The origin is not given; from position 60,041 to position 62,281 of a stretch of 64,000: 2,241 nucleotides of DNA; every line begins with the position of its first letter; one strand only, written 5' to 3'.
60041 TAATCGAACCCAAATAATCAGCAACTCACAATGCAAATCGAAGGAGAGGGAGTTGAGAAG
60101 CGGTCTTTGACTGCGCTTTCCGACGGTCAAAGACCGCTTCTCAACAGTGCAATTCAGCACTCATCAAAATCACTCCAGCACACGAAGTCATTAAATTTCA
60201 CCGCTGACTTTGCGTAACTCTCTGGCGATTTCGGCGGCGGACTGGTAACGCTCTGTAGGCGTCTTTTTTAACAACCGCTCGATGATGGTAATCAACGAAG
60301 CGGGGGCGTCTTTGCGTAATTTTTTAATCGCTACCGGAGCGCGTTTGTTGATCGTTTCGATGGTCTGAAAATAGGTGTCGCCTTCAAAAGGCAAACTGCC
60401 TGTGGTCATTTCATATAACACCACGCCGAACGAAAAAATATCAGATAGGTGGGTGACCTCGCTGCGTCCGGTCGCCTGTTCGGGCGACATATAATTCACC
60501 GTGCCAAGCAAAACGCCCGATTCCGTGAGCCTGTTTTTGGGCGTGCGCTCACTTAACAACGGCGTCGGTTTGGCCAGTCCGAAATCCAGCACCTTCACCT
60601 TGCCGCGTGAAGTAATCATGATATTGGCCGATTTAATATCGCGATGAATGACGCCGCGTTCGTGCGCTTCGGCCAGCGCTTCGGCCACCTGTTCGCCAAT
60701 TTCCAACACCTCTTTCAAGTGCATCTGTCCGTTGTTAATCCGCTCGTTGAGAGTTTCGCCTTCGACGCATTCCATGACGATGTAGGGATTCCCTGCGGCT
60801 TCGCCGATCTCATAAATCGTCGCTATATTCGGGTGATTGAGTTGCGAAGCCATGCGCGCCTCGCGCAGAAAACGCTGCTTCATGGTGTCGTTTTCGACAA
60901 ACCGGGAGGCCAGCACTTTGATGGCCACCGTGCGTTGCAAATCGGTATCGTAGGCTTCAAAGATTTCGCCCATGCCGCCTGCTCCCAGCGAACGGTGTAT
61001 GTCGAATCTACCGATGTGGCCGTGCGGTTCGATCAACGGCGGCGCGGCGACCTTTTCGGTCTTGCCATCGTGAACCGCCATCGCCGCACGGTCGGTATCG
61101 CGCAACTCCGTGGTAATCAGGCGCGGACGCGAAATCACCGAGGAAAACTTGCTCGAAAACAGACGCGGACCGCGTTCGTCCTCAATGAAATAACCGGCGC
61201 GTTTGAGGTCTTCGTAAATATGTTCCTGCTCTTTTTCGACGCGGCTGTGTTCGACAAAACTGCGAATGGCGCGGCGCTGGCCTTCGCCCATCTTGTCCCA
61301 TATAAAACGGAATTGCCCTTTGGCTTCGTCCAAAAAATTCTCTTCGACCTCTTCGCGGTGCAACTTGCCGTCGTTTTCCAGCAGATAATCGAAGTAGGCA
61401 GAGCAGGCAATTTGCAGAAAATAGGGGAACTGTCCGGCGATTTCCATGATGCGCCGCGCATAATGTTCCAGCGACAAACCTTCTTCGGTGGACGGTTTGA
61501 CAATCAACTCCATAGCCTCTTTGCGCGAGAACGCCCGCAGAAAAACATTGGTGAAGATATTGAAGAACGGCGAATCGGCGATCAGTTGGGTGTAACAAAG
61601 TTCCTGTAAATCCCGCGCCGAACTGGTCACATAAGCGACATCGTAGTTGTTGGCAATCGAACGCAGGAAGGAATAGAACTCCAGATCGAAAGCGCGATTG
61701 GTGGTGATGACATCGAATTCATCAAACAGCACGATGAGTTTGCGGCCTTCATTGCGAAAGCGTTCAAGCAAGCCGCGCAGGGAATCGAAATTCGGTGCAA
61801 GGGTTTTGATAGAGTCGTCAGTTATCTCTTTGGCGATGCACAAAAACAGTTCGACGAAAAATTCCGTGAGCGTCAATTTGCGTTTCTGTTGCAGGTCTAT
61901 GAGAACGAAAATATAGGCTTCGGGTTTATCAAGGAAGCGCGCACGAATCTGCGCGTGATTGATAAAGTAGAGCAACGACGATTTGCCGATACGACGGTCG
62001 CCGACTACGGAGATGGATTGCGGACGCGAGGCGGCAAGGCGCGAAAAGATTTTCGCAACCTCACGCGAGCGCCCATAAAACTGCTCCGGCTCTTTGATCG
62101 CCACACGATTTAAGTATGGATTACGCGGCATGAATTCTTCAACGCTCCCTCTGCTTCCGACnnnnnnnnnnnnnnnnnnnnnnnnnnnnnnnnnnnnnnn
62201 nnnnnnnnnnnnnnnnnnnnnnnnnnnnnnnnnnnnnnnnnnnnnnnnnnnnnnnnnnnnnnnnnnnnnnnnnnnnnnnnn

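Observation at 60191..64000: Candidate defence island: AAA-NTPase::Ser/Thr-kinase fusion next to an EcoRV-like R-M pair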

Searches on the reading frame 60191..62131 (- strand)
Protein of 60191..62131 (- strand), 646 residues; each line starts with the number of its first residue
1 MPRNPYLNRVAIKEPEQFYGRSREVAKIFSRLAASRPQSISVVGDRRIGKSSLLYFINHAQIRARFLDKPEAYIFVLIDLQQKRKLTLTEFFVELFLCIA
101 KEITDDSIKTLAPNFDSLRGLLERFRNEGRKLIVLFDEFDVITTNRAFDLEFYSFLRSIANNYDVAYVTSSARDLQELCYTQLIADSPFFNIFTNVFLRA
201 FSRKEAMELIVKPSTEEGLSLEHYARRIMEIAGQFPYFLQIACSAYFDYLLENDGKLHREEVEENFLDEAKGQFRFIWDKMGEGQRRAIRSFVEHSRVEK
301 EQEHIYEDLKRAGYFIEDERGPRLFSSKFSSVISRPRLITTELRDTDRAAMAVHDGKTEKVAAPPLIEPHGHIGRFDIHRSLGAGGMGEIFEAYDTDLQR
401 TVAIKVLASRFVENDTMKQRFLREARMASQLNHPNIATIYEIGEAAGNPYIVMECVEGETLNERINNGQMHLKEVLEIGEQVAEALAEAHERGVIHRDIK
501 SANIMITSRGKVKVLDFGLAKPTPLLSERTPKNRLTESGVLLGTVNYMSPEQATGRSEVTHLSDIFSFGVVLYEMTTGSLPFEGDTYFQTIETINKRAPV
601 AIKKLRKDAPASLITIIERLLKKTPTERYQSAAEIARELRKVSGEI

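Call 3: search_protein_families(library=pfam, proteins=[window:60191-62131:-], max_evalue=0.01)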
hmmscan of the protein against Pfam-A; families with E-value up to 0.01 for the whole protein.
window:60191-62131:- (646 aa): 13 families
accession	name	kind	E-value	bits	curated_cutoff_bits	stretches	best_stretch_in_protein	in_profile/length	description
PF20702.3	nSTAND2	-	4.5e-65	220.2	24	1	34-288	1-269/279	Novel STAND NTPase 2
PF00069.31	Pkinase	-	3.5e-52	177.8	31.7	1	377-632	2-254/263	Protein kinase domain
PF07714.23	PK_Tyr_Ser-Thr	-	1.4e-40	139.7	23.1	1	378-630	3-250/258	Protein tyrosine and serine/threonine kinase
PF01636.29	APH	-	9.8e-10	39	23.2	2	421-491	40-109/239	Phosphotransferase enzyme family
PF20703.3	nSTAND1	-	3e-09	37.4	27.1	1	13-225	11-212/379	Novel STAND NTPase 1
PF13191.12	AAA_16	-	1.2e-07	32.9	32.6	1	17-141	1-143/167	AAA ATPase domain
PF03109.22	ABC1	-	3.7e-07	30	22.9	1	444-521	138-215/244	ABC1 atypical kinase-like domain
PF01637.24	ATPase_2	-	5.4e-06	26.8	33.2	1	18-164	1-147/225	ATPase domain predominantly from Archaea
PF14531.12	Kinase-like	-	0.00024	20.9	25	1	479-624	151-285/289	Kinase-like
PF05621.17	TniB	-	0.00032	20.6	22.4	1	27-170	25-160/189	Bacterial TniB protein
PF17667.7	Pkinase_fungal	-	0.0013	17.9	24.1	1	473-567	286-378/387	Fungal protein kinase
PF13173.12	AAA_14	-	0.0018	18.7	27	0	39-175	4-103/129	AAA domain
PF13401.12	AAA_22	-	0.0025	18.6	27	1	36-167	4-118/130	AAA domain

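Call 4: search_protein_families(library=padloc, proteins=[window:60191-62131:-], max_evalue=0.01)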
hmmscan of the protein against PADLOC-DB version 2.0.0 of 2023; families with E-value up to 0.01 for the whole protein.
window:60191-62131:- (646 aa): 39 families (the best 25 are shown)
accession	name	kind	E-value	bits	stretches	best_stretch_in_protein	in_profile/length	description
PDLC04042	PD-T4-6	-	1.2e-91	305.4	1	373-642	8-272/292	-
PDLC04061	PD-T4-6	-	1.4e-89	299.9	1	374-643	16-284/510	-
PDLC04053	PD-T4-6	-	1.7e-86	288.5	1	372-643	7-272/311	-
PDLC04060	PD-T4-6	-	1.5e-81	272.7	1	374-642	8-269/486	-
PDLC04047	PD-T4-6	-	4.2e-79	264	1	373-641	9-271/327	-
PDLC04057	PD-T4-6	-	5e-79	264.4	1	374-642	8-270/443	-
PDLC04043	PD-T4-6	-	3.4e-78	261.7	1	369-642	10-277/452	-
PDLC04039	PD-T4-6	-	2.2e-74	249.1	1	372-642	12-275/458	-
PDLC04138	mad6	-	1.9e-72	243.1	1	374-642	51-313/659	mads_6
PDLC04052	PD-T4-6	-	1.5e-71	240.1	1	373-641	8-275/496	-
PDLC04041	PD-T4-6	-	7.3e-68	227.8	1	361-643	15-294/443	-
PDLC04040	PD-T4-6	-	2.8e-67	225.7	1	382-643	2-266/547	-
PDLC04048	PD-T4-6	-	2.1e-66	222.7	1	374-640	10-270/354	-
PDLC04054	PD-T4-6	-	4.1e-65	218.5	1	376-640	12-271/347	-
PDLC01088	C3a189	-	6.6e-62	208.2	1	380-628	3-248/840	kinase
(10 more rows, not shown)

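Call 5: search_protein_families(library=ncbifam, proteins=[window:60191-62131:-], max_evalue=0.01)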
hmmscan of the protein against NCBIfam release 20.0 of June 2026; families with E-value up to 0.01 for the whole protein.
window:60191-62131:- (646 aa): 24 families
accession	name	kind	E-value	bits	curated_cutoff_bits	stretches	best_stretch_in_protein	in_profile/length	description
NF033483.0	PknB_PASTA_kin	equivalog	1.5e-91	308.1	450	1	374-642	7-268/563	Stk1 family PASTA domain-containing Ser/Thr kinase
NF052427.1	StpK7MSMEG_1200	equivalog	6.5e-59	199.9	900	1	373-641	6-267/601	serine/threonine protein kinase StpK7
NF047741.1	antiphage_MADS6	equivalog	5.1e-49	167.3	460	2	481-643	307-461/612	methylation-associated defense system protein kinase MAD6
NF009651.0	PRK13184.1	equivalog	1.5e-47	162.2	839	1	373-640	1-288/932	serine/threonine-protein kinase PknD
TIGR03903.1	TOMM_kin_cyc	equivalog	6.2e-42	143.6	705.75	1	399-642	3-247/1267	TOMM system kinase/cyclase fusion protein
NF053615.1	SerThrKinAfsKStmc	equivalog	2.9e-31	108.9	1300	1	372-629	11-255/809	protein serine/threonine kinase AfsK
NF038150.1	lanthi_synth_IV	equivalog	1.2e-28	99.9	650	1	371-642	186-456/851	class IV lanthionine synthetase LanL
NF033442.0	BREX_PglW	equivalog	9.4e-25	86.5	990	1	373-642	511-769/1391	BREX system serine/threonine kinase PglW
NF011464.0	PRK14879.1-7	equivalog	4e-14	52.9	246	1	412-521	44-150/221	Kae1-associated kinase Bud32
NF038151.1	lanthi_synth_III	equivalog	6.3e-14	51.3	575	1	376-523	222-386/833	class III lanthionine synthetase LanKC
TIGR03724.2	arch_bud32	equivalog_domain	1e-13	51.2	125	1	416-523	35-134/193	KEOPS complex kinase/ATPase Bud32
NF043056.1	T4SS_LegK1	equivalog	8.8e-12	44.4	550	1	412-575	116-283/516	Dot/Icm T4SS effector kinase LegK1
NF007174.0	PRK09605.1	equivalog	9.8e-11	40.8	447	1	413-525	375-478/535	bifunctional N(6)-L-threonylcarbamoyladenine synthase/serine/threonine protein kinase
NF011463.0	PRK14879.1-4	equivalog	1.3e-10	41.1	188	1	413-521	57-161/237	Kae1-associated kinase Bud32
NF011460.0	PRK14879.1-1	equivalog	7.8e-10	38.3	199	1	435-523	74-160/232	Kae1-associated kinase Bud32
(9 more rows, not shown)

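Call 10: find_encoding_contigs(protein=window:60191-62131:-, flank=10000, max_places=6)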
Protein window:60191-62131:- (646 aa): 1 contig read that carries it; 1 place shown.
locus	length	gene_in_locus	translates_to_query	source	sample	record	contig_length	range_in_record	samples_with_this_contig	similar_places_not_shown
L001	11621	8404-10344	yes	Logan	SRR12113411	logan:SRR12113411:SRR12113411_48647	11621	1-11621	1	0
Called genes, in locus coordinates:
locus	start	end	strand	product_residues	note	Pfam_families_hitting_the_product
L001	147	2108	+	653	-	PF01326:PPDK_N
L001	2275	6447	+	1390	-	PF02369:Big_1 (faint), PF07494:Reg_prop (faint), PF17210:SdrD_B (faint), PF09430:EMC7_beta-sandw (faint), PF13620:CarboxypepD_reg, PF13715:CarbopepD_reg_2 (weak), PF13620:CarboxypepD_reg, PF01637:ATPase_2 (weak), +4 more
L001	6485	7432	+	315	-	PF09233:Endonuc-EcoRV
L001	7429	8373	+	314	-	PF02086:MethyltransfD12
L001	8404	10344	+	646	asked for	PF01637:ATPase_2 (weak), PF13191:AAA_16 (weak), PF20703:nSTAND1, PF20702:nSTAND2, PF00069:Pkinase, PF07714:PK_Tyr_Ser-Thr, PF01636:APH (faint), PF03109:ABC1 (weak)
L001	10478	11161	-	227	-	-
